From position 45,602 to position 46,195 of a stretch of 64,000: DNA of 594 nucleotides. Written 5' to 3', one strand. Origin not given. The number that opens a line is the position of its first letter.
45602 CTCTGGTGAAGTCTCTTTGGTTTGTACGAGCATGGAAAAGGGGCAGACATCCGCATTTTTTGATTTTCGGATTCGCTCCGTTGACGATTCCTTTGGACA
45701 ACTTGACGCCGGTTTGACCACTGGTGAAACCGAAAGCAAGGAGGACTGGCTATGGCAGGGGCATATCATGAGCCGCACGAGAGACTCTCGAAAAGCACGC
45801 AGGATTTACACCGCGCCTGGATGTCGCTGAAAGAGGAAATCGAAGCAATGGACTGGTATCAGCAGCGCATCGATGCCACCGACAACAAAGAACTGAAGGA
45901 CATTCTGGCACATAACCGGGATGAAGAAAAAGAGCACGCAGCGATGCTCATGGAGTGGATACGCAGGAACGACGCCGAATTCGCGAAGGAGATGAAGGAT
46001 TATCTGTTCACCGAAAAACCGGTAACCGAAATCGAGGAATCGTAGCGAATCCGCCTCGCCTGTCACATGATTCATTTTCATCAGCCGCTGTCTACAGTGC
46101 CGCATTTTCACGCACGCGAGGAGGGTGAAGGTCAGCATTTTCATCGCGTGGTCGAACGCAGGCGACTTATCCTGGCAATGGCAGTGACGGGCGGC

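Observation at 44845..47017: EncFtn-like ferritin without encapsulin shell or targeting peptide, sandwiched between a tetraheme cytochrome c and a CDF metal exporter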

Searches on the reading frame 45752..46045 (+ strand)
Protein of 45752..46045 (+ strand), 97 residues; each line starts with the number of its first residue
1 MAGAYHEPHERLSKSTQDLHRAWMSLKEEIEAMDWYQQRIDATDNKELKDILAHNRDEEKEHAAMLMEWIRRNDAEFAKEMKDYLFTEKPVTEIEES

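Call 3: search_protein_families(library=pfam, proteins=[window:45752-46045:+], max_evalue=0.01)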
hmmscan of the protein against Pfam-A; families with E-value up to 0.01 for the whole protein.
window:45752-46045:+ (97 aa): 3 families
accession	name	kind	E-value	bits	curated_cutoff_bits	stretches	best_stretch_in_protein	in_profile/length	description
PF22277.2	EncFtn-like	-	4.7e-39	132.5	27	1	5-88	2-85/85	EncFtn-like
PF09537.16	DUF2383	-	0.00016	22.2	30.8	0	30-76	14-60/111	Domain of unknown function (DUF2383)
PF02915.23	Rubrerythrin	-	0.003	18.4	22.8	1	24-90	5-77/137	Rubrerythrin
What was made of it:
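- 45752..46045 (+): EncFtn-like short ferritin-like protein (s-FLP / Non-EncFtn class), 97 aa, with no targeting peptide. The RBS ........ lies at 45738-45745. PF22277 E=4.7e-39 (call 3).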

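Call 4: search_protein_families(library=ncbifam, proteins=[window:45752-46045:+], max_evalue=0.01)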
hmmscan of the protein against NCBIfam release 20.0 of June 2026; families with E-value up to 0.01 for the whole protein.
window:45752-46045:+ (97 aa): 3 families
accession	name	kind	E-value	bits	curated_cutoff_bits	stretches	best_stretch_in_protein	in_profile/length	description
TIGR04535.1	ferrit_encaps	subfamily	1.9e-38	131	125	1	5-96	1-92/114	encapsulin-associated ferritin-like protein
NF058679.1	EncB_fam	subfamily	2.4e-23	82.4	90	1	6-94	9-94/117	encapsulin nanocompartment ferritin-likeEncB family encapsulin nanocompartment ferritin-like cargo protein cargo protein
NF058678.1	EncB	exception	0.0012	19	210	1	16-77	9-74/160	encapsulin nanocompartment ferritin-like cargo protein EncB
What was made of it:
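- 45752..46045 (+): TIGR04535 131 bits against cutoff 125, profile positions 1-92 of 114 (call 4).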

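Call 7: find_homologous_proteins(query=window:45752-46042:+, max_evalue=0.001)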
Query window:45752-46042:+ (97 aa): 8000 proteins with E <= 0.001 among 8000 candidates; the best 120 are listed.
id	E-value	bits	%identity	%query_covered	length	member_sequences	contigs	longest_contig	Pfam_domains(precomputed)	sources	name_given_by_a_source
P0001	1.3e-56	206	99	100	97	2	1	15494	PF22277.3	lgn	-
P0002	2.6e-50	186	88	100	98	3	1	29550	PF22277.3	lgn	-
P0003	8.0e-49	181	86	100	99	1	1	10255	PF22277.3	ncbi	-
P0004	2.8e-48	180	85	100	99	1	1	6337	PF22277.3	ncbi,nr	ncbi:MAG: ferritin [Candidatus Lindowbacteria bacterium]|nr:ferritin [Candidatus Lindowbacteria bact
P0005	9.1e-48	178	84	100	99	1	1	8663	PF22277.3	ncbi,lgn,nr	ncbi:ferritin [Candidatus Poribacteria bacterium]|nr:ferritin [Candidatus Poribacteria bacterium]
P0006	2.4e-47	177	87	100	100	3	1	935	PF22277.3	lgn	-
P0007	1.3e-46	174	85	100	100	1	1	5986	PF22277.3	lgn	-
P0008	1.9e-46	174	86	95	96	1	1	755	PF22277.3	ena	-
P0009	5.6e-46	172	82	100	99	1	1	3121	PF22277.3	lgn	-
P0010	5.8e-46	172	84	97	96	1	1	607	PF22277.3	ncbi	-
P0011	6.4e-46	172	85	95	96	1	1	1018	PF22277.3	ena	-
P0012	2.8e-45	170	84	95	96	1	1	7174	PF22277.3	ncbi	-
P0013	2.3e-44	167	83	100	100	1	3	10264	PF22277.3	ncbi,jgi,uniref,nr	ncbi:MAG: ferritin [Candidatus Abyssobacteria bacterium SURF_17]|jgi:ferritin-like protein|uniref:Fe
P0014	6.5e-44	166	81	98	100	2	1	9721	PF22277.3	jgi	jgi:hypothetical protein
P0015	9.5e-44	165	80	95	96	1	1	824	PF22277.3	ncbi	-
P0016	2.0e-43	164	81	99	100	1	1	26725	PF22277.3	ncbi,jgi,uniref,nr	ncbi:MAG: ferritin [Candidatus Abyssobacteria bacterium SURF_5]|uniref:Ferritin n=1 Tax=Abyssobacter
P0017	2.3e-43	164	83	100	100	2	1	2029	PF22277.3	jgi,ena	-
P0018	2.9e-43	164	81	100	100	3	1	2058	PF22277.3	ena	-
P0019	3.4e-43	163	79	97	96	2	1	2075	PF22277.3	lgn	-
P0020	4.3e-42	160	80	100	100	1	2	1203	PF22277.3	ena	-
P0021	4.5e-42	160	77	98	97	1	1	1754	PF22277.3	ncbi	-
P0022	1.8e-41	158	76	99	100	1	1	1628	PF22277.3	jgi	jgi:hypothetical protein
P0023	1.8e-41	158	79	100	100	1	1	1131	PF22277.3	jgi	-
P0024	1.9e-41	158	78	100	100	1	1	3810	PF22277.3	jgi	jgi:hypothetical protein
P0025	1.2e-40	155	74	100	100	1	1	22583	PF22277.3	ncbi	-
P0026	1.8e-40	155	76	100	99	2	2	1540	PF22277.3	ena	-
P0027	2.3e-40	154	75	99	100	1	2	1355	PF22277.3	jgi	-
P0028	4.9e-39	150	70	100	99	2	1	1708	PF22277.3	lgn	-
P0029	4.0e-38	147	71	97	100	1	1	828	PF22277.3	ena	-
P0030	5.6e-38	147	70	99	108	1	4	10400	PF22277.3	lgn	-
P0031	1.1e-37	146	69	98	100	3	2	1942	PF22277.3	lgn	-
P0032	1.3e-37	146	71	98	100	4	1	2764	PF22277.3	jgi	jgi:ferritin-like protein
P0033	1.4e-37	145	71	98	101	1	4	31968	PF22277.3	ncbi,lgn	-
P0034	2.1e-37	145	70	99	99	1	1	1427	PF22277.3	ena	-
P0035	3.0e-37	144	71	98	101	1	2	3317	PF22277.3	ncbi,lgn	-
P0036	4.0e-37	144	70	99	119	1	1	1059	PF22277.3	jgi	jgi:ferritin-like protein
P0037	4.5e-37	144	69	98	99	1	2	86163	PF22277.3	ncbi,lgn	ncbi:MAG: encapsulin-associated ferritin-like protein [Acidobacteriota bacterium]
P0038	5.1e-37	144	68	98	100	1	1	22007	PF22277.3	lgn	-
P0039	7.9e-37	143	68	98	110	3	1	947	PF22277.3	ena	-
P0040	8.1e-37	143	69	98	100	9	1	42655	PF22277.3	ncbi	-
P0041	1.2e-36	142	68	98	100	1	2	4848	PF22277.3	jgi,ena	-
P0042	1.2e-36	142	70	95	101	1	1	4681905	PF22277.3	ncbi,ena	-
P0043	1.6e-36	142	71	98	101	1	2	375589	PF22277.3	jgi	jgi:hypothetical protein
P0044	1.6e-36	142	67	94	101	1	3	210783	PF22277.3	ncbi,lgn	-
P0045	1.7e-36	142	70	99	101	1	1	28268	PF22277.3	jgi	-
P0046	1.7e-36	142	67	100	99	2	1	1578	PF22277.3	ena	-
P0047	2.1e-36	142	68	95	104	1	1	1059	PF22277.3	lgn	-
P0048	2.3e-36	142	70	99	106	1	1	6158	PF22277.3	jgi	jgi:ferritin-like protein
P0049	2.3e-36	142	66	94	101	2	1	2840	PF22277.3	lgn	-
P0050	2.5e-36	141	69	98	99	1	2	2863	PF22277.3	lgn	-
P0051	2.5e-36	141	66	98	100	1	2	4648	PF22277.3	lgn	-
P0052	3.1e-36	141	68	98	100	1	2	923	PF22277.3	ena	-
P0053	3.3e-36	141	67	99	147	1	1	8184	PF22277.3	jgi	jgi:ferritin-like protein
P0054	3.4e-36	141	72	92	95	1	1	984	PF22277.3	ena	-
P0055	3.8e-36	141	68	98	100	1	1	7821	PF22277.3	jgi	-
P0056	4.3e-36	141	71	98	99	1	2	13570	PF22277.3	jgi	jgi:ferritin-like protein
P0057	4.4e-36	141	69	98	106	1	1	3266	PF22277.3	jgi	jgi:ferritin-like protein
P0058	5.9e-36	140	67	94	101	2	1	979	PF22277.3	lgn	-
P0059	5.9e-36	140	66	95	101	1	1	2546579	PF22277.3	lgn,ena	-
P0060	6.1e-36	140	67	98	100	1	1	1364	PF22277.3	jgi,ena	-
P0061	6.6e-36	140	68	98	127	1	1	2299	PF22277.3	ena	-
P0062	6.7e-36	140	64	98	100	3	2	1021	PF22277.3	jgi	jgi:ferritin-like protein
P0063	7.0e-36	140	66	98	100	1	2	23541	PF22277.3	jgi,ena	-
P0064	8.2e-36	140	88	76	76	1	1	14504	PF22277.3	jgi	jgi:hypothetical protein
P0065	8.7e-36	140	68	95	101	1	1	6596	PF22277.3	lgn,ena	-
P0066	8.8e-36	140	66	98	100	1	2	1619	PF22277.3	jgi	jgi:ferritin-like protein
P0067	9.2e-36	140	67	97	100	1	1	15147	PF22277.3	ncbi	-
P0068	9.4e-36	140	67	98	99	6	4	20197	PF22277.3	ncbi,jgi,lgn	ncbi:MAG: ferritin [Candidatus Aminicenantes bacterium]|jgi:ferritin-like protein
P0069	9.6e-36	140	69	93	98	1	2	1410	PF22277.3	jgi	jgi:uncharacterized protein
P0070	9.9e-36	140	73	92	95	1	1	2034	PF22277.3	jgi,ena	jgi:ferritin-like protein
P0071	1.0e-35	139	66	98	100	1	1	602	PF22277.3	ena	-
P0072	1.1e-35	139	70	95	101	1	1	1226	PF22277.3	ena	-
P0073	1.3e-35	139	67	95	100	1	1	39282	PF22277.3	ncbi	-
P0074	1.5e-35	139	67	98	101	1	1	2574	PF22277.3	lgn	-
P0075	1.5e-35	139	68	98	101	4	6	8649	PF22277.3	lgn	-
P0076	1.5e-35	139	70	95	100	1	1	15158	PF22277.3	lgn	-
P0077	1.7e-35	139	68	99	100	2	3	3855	PF22277.3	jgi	jgi:ferritin-like protein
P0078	1.7e-35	139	71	97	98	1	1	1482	PF22277.3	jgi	jgi:ferritin-like protein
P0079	1.7e-35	139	70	92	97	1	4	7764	PF22277.3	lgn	-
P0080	1.7e-35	139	68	95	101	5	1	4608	PF22277.3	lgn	-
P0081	1.7e-35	139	66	98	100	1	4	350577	PF22277.3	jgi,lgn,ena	-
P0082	1.9e-35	139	68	100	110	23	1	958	PF22277.3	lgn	-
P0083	2.0e-35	139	67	95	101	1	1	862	PF22277.3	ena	-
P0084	2.3e-35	138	68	95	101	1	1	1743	PF22277.3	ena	-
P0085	2.3e-35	138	67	95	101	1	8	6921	PF22277.3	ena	-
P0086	2.5e-35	138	68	95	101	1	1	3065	PF22277.3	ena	-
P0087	2.6e-35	138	73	96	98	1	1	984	PF22277.3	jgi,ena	-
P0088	2.9e-35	138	70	92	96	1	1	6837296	PF22277.3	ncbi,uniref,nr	ncbi:encapsulin-associated ferritin-like protein [Candidatus Thiodictyon syntrophicum]|uniref:Ferrit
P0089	2.9e-35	138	69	92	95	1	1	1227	PF22277.3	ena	-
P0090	3.0e-35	138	65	99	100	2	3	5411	PF22277.3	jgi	jgi:ferritin-like protein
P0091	3.3e-35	138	66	100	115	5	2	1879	PF22277.3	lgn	-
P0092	3.4e-35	138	67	95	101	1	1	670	PF22277.3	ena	-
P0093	3.4e-35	138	68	93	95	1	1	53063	PF22277.3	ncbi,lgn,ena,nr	ncbi:MAG: ferritin-like domain-containing protein [Hydrogenovibrio sp.]|nr:ferritin-like domain-cont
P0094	3.5e-35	138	71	92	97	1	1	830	PF22277.3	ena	-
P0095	3.6e-35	138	70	92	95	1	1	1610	PF22277.3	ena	-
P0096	3.7e-35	138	69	92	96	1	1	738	PF22277.3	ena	-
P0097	3.8e-35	138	67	98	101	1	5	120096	PF22277.3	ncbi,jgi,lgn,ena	-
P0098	3.8e-35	138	68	96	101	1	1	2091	PF22277.3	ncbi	-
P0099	4.0e-35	138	64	98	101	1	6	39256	PF22277.3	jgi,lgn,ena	-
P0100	4.0e-35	138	64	98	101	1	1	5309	PF22277.3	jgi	-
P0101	4.0e-35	138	69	92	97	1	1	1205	PF22277.3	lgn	-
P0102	4.3e-35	138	65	97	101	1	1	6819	PF22277.3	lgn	-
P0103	4.4e-35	137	66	95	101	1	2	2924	PF22277.3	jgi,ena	-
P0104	4.4e-35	137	68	98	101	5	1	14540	PF22277.3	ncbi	-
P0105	4.5e-35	137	74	94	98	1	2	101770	PF22277.3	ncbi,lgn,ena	-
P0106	4.6e-35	137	65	95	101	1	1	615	PF22277.3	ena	-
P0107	4.7e-35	137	67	92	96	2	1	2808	PF22277.3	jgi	jgi:ferritin-like protein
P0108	4.7e-35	137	67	95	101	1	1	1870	PF22277.3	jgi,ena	-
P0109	4.8e-35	137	67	98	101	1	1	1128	PF22277.3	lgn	-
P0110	4.9e-35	137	67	98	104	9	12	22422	PF22277.3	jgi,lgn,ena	jgi:ferritin-like protein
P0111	5.0e-35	137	68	93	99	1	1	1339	PF22277.3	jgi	jgi:uncharacterized protein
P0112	5.1e-35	137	67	99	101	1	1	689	PF22277.3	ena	-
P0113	5.5e-35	137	69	92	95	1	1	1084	PF22277.3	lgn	-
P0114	5.8e-35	137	67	98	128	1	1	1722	PF22277.3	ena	-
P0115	6.6e-35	137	70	95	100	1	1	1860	PF22277.3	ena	-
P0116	6.6e-35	137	66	98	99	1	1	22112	PF22277.3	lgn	-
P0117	6.8e-35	137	67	95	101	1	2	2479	PF22277.3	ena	-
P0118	6.8e-35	137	66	95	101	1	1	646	PF22277.3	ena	-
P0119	6.8e-35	137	72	92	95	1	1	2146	PF22277.3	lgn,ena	-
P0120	7.3e-35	137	68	96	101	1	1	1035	PF22277.3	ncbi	-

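Call 8: find_related_loci(query=window:45752-46042:+, collection=genome_contigs, flank=10000)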
Query window:45752-46042:+ (97 aa) in genome_contigs; peptide patterns used: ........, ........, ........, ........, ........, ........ (x = any residue, [..] = any of these).
600 stretches matched a pattern (row limit reached: there are more); 597 encode a relative of the query (tblastn E <= 1e-3); the best 80 are kept; 80 distinct loci.
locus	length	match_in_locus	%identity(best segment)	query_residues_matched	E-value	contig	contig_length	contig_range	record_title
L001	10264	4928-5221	83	1-97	1e-49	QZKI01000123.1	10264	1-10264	MAG: Candidatus Abyssobacteria bacterium SURF_17 Ga0104751_1008681, whole genome shotgun sequence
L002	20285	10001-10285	67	2-96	9e-40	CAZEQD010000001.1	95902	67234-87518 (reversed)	MAG TPA_asm: uncultured Eubacteriales bacterium isolate binchicken_co19_621 genome assembly, contig: NODE_135_length_959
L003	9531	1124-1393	68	2-91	2e-39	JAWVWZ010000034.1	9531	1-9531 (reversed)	MAG: Hydrogenovibrio sp. isolate HN12.bin.8 k141_1284164_length_9531_cov_76.4201, whole genome shotgun sequence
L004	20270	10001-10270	67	4-93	2e-39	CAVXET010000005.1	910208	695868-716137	MAG: uncultured Gammaproteobacteria bacterium isolate MFD02242.bin.2.304 genome assembly, contig: contig_1469, whole gen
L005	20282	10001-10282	66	4-97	2e-39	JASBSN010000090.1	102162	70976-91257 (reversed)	MAG: Thiogranum sp. isolate BWSM_138 k141_847674, whole genome shotgun sequence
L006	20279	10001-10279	65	4-96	4e-39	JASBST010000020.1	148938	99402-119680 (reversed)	MAG: Thiogranum sp. isolate BWSM_146 k141_294564, whole genome shotgun sequence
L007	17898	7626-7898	66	1-91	1e-38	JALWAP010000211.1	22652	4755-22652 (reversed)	MAG: Anaerolineae bacterium isolate T10_metabat2_scaf2bin.048 T10_NODE_556_length_22652_cov_17.611942, whole genome shot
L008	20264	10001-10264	69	4-91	1e-38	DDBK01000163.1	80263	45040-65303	MAG TPA_asm: Cellvibrionales bacterium UBA2034 UBA2034_contig_2671, whole genome shotgun sequence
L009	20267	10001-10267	70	4-92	2e-38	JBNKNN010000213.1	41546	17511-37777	MAG: Hydrogenophaga sp. isolate G2.bin.15.orig k141_582125, whole genome shotgun sequence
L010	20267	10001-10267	67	4-92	1e-38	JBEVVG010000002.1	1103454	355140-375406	MAG: Candidatus Thiodiazotropha sp. isolate AUST1 L219 c_000000000002, whole genome shotgun sequence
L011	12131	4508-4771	68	4-91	3e-38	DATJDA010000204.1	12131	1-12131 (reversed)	MAG TPA_asm: Marinobacter sp. isolate SMAG_U15395 k141_57093, whole genome shotgun sequence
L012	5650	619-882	68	4-91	3e-38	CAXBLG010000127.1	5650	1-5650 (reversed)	MAG TPA_asm: uncultured Rhodospirillaceae bacterium isolate ERR2762135_binner13_Refined_22 genome assembly, contig: ERZ3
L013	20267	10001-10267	69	4-92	5e-38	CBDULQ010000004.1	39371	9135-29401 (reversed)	MAG TPA_asm: uncultured Gammaproteobacteria bacterium isolate SRR18550247_metabat2_13 genome assembly, contig: ERZ250748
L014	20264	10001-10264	68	4-91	2e-38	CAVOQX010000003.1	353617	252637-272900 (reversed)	MAG: uncultured Gammaproteobacteria bacterium isolate MFD09964.bin.1.258 genome assembly, contig: contig_33419, whole ge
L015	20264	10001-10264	68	4-91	3e-38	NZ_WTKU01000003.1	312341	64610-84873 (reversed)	Psychromonas sp. SA13A SA11_scaffold3, whole genome shotgun sequence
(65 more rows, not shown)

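Call 11: search_solved_structures(query=window:45752-46042:+, max_evalue=0.001, show_alignments=3)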
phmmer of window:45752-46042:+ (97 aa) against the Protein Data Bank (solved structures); distinct sequences matched with E-value up to 0.001: 12.
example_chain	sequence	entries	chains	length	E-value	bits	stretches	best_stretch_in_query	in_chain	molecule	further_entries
3k6c_A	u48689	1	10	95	2.4e-35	123.9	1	4-92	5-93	Uncharacterized protein NE0167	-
33bf_A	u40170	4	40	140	5.6e-33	116.3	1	4-96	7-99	Encapsulated ferritin-like protein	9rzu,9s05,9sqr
5da5_A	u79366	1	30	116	1.6e-32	114.8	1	4-94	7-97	Rru_A0973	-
6suw_A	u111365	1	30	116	8.6e-32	112.5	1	4-94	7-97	Uncharacterized protein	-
5l89_A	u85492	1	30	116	8.6e-32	112.5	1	4-94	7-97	Rru_A0973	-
6sv1_A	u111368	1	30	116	8.6e-32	112.5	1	4-94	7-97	Encapsulated Ferritin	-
5l8b_A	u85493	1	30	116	8.6e-32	112.5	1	4-94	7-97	Uncharacterized protein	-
5l8g_A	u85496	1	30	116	3.3e-31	110.6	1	4-94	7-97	Uncharacterized protein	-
5l8f_A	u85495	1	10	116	1.1e-29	105.8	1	4-94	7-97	Rru_A0973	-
5n5f_A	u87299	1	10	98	1.8e-29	105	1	5-96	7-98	encapsulated ferritin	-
7oe2_1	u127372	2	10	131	3.5e-29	104.1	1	5-96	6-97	Haliangium ochraceum Encapsulated ferritin localisation sequence | Haliangium ochraceum encapsulated ferritin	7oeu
7s8t_A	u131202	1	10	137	2.9e-11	46.8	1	14-85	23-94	EncC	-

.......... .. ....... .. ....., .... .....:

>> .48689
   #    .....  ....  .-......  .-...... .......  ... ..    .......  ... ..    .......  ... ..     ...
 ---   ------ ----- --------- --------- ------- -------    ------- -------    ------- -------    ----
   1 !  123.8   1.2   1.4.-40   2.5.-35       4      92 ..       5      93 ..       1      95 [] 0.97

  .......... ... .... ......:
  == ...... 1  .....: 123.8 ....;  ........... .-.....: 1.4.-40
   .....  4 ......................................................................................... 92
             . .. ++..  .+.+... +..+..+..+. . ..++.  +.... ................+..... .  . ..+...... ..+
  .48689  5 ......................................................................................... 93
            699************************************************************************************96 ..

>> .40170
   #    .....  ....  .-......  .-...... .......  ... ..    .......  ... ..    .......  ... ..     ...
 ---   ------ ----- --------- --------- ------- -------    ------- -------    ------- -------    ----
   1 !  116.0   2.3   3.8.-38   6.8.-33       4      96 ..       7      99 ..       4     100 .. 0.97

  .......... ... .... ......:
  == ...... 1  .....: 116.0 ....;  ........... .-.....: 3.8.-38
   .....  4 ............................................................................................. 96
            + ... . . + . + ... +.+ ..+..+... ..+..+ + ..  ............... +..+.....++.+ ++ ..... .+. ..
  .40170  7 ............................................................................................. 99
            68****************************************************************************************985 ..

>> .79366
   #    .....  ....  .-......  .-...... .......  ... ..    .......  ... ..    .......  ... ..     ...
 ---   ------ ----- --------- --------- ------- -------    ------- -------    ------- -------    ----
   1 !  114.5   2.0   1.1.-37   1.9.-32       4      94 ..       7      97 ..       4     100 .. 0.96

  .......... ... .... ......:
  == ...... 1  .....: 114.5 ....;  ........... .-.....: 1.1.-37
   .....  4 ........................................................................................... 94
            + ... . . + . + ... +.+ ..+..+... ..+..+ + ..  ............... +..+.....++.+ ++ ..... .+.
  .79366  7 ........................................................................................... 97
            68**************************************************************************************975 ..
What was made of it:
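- Checked: The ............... block is letter-for-letter identical in NE0167 (3K6C) and R. rubrum EncFtn (call 11).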

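Call 23: find_encoding_contigs(protein=P0002, flank=8000, max_places=3)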
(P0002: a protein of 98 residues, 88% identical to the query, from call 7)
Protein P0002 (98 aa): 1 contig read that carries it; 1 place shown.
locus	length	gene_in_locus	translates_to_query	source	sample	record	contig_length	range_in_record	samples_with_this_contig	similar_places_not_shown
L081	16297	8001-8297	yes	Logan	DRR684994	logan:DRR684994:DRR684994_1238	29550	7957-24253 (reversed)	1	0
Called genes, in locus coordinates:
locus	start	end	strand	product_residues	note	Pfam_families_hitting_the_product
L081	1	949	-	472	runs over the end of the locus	PF02629:CoA_binding, PF13380:CoA_binding_2, PF13607:Succ_CoA_lig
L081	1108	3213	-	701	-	PF02129:Peptidase_S15, PF08530:PepX_C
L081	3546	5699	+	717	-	PF02995:DUF229 (faint), PF00884:Sulfatase, PF01663:Phosphodiest, PF16347:SGSH_C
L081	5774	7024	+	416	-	-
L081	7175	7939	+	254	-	-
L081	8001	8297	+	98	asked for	PF22277:EncFtn-like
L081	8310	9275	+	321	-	PF01545:Cation_efflux, PF16916:ZT_dimer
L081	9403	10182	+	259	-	PF00535:Glycos_transf_2, PF13641:Glyco_tranf_2_3 (weak)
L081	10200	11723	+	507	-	-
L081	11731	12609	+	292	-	PF04794:YdjC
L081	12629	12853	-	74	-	-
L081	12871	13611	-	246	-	PF00512:HisKA, PF02518:HATPase_c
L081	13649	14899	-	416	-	PF13646:HEAT_2, PF02985:HEAT (faint), PF13513:HEAT_EZ (faint), PF01602:Adaptin_N (faint), PF03130:HEAT_PBS (faint), PF00514:Arm (faint), PF12717:Cnd1 (faint), PF13646:HEAT_2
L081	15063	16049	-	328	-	PF00753:Lactamase_B, PF23023:Anti-Pycsar_Apyc1 (weak), PF21221:B_lactamase-like_C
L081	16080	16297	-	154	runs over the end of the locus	-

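Call 24: find_encoding_contigs(protein=P0001, flank=10000, max_places=3)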
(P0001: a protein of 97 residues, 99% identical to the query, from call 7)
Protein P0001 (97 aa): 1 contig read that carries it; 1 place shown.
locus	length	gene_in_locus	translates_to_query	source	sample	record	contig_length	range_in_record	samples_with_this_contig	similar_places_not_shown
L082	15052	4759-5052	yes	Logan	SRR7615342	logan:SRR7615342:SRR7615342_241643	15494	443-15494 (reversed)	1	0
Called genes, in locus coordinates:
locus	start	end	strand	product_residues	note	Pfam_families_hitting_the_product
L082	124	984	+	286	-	PF04909:Amidohydro_2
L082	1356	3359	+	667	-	PF18911:PKD_4 (weak), PF22352:K319L-like_PKD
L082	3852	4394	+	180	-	PF14522:Cytochrome_C7 (faint), PF13435:Cytochrome_C554, PF22113:Mtrc-MtrF_II-IV_dom (faint)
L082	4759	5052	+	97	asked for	PF22277:EncFtn-like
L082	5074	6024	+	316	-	PF01545:Cation_efflux, PF16916:ZT_dimer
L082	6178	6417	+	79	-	PF01037:AsnC_trans_reg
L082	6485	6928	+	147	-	-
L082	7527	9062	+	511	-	PF00501:AMP-binding, PF13193:AMP-binding_C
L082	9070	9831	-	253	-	PF00106:adh_short, PF08659:KR, PF13561:adh_short_C2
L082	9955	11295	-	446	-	PF01979:Amidohydro_1, PF07969:Amidohydro_3 (weak)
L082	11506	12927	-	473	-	PF22039:HUTI_composite_bact (weak), PF01979:Amidohydro_1, PF07969:Amidohydro_3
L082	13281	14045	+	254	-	PF00977:His_biosynth, PF02581:TMP-TENI (faint), PF05690:ThiG (faint), PF03060:NMO (faint)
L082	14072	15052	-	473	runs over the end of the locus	?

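Call 25: find_encoding_contigs(protein=P0004, flank=6000, max_places=2)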
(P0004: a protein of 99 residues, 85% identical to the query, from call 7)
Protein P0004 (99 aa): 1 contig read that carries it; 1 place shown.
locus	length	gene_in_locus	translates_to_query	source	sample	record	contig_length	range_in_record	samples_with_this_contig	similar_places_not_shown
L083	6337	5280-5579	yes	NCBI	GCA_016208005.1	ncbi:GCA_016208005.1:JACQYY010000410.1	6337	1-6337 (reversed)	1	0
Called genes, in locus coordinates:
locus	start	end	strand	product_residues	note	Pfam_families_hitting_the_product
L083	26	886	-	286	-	-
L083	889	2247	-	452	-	PF00009:GTP_EFTU (weak), PF01926:MMR_HSR1, PF02421:FeoB_N, PF04548:AIG1 (weak), PF00009:GTP_EFTU, PF01926:MMR_HSR1, PF02421:FeoB_N, PF14714:KH_dom-like, +6 more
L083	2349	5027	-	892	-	PF01266:DAO (faint), PF01494:FAD_binding_3 (faint), PF04820:Trp_halogenase (faint), PF07992:Pyr_redox_2 (faint), PF13450:NAD_binding_8 (faint), PF13454:NAD_binding_9 (faint)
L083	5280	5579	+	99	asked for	PF22277:EncFtn-like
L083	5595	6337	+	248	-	PF01545:Cation_efflux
